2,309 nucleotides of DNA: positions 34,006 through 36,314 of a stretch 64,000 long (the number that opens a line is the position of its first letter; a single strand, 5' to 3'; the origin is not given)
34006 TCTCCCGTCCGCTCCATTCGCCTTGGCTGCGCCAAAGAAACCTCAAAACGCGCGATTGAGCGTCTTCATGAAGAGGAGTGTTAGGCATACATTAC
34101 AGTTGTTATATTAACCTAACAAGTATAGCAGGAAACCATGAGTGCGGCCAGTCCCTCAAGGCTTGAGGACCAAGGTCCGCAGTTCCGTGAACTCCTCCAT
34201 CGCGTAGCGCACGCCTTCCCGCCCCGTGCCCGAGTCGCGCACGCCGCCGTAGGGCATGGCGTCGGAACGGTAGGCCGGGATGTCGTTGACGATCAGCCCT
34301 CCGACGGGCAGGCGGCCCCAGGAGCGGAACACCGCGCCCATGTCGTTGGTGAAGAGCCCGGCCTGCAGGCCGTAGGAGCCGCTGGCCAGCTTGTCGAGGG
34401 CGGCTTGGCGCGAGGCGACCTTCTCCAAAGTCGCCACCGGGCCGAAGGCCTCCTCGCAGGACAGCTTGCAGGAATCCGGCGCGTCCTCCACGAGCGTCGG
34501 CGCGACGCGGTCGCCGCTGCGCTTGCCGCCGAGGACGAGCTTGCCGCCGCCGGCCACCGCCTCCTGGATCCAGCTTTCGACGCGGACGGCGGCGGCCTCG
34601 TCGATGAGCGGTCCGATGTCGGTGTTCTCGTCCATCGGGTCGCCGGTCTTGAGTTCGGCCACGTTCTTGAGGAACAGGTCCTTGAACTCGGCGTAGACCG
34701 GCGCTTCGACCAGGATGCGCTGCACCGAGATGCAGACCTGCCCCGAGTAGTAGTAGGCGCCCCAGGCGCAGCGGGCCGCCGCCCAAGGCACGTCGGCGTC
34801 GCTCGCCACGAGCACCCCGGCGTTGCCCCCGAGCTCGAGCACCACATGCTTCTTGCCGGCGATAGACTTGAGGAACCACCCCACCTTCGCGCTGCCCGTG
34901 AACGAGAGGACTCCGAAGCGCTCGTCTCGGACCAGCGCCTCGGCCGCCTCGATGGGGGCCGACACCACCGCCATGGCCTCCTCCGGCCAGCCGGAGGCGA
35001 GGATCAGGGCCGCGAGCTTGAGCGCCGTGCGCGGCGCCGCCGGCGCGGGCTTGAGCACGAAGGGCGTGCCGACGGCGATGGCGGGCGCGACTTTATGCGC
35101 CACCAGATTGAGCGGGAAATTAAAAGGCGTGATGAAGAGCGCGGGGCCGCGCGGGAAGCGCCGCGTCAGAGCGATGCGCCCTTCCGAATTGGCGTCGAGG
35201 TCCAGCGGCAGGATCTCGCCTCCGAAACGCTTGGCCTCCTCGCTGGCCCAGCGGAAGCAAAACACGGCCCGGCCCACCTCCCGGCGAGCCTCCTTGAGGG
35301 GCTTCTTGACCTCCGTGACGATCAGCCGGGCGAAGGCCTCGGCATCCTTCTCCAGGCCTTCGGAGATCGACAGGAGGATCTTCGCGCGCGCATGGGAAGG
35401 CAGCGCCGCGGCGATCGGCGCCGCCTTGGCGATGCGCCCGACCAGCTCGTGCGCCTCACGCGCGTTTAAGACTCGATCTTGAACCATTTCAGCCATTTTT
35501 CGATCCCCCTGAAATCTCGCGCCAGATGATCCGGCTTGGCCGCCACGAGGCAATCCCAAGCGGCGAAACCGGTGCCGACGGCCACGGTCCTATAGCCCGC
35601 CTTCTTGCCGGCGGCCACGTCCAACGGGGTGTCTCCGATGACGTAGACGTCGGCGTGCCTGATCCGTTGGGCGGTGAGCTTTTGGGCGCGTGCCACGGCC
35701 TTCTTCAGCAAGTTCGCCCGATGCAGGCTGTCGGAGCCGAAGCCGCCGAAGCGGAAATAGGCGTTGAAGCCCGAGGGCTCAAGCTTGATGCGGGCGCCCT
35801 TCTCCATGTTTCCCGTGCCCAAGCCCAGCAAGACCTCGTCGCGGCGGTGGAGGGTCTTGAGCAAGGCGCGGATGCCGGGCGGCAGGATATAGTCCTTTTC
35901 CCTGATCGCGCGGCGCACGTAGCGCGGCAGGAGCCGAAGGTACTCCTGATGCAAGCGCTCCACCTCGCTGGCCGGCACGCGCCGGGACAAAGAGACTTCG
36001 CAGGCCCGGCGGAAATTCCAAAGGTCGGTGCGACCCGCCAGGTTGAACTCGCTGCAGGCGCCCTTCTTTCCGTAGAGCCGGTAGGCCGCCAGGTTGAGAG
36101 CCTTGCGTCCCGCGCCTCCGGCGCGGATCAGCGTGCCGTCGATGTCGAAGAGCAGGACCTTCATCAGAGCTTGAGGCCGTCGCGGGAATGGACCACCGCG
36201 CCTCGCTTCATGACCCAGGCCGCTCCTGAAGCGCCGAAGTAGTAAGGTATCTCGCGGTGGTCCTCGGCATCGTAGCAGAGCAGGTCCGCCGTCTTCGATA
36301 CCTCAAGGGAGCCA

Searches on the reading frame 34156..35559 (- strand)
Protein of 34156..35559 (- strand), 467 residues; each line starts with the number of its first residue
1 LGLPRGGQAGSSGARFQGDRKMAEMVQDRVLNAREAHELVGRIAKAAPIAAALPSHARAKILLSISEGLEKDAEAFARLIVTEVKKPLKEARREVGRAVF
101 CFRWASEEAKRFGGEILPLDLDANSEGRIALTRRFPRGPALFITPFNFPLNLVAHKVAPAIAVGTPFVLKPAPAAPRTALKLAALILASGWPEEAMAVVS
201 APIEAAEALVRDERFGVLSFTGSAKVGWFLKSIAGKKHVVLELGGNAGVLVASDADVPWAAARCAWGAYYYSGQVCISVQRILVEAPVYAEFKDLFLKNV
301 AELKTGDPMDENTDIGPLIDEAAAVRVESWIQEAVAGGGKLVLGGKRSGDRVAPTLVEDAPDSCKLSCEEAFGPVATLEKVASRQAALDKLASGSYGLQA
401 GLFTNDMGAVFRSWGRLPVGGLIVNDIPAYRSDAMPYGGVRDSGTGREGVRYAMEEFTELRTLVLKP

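Call 60: search_protein_families(library=pfam, proteins=[window:34156-35559:-], max_evalue=0.001)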
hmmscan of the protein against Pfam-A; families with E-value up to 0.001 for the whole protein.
window:34156-35559:- (467 aa): 1 family
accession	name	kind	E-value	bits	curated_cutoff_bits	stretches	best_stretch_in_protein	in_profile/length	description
PF00171.27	Aldedh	-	6.4e-115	384.8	23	1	32-462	27-460/461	Aldehyde dehydrogenase family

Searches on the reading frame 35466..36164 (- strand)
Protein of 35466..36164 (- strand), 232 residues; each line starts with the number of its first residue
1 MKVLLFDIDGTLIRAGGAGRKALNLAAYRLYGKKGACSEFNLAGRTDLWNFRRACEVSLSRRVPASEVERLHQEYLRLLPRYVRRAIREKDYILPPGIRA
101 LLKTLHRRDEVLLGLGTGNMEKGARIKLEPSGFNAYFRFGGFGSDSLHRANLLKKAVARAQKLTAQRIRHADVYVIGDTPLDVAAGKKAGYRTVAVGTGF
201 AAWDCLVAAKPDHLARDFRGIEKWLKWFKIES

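Call 60: search_protein_families(library=pfam, proteins=[window:35466-36164:-], max_evalue=0.001)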
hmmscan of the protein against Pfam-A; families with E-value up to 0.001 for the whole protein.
window:35466-36164:- (232 aa): 4 families
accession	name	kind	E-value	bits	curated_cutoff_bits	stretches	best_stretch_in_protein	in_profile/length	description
PF00702.32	Hydrolase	-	6.4e-12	46.7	26.4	1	1-190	1-191/191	haloacid dehalogenase-like hydrolase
PF12710.13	HAD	-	8.5e-12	46.3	27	1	5-185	2-187/189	haloacid dehalogenase-like hydrolase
PF13419.12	HAD_2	-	6.8e-11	43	23.8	1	5-196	2-178/178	Haloacid dehalogenase-like hydrolase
PF13242.12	Hydrolase_like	-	3.2e-09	37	22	1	162-219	11-73/75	HAD-hyrolase-like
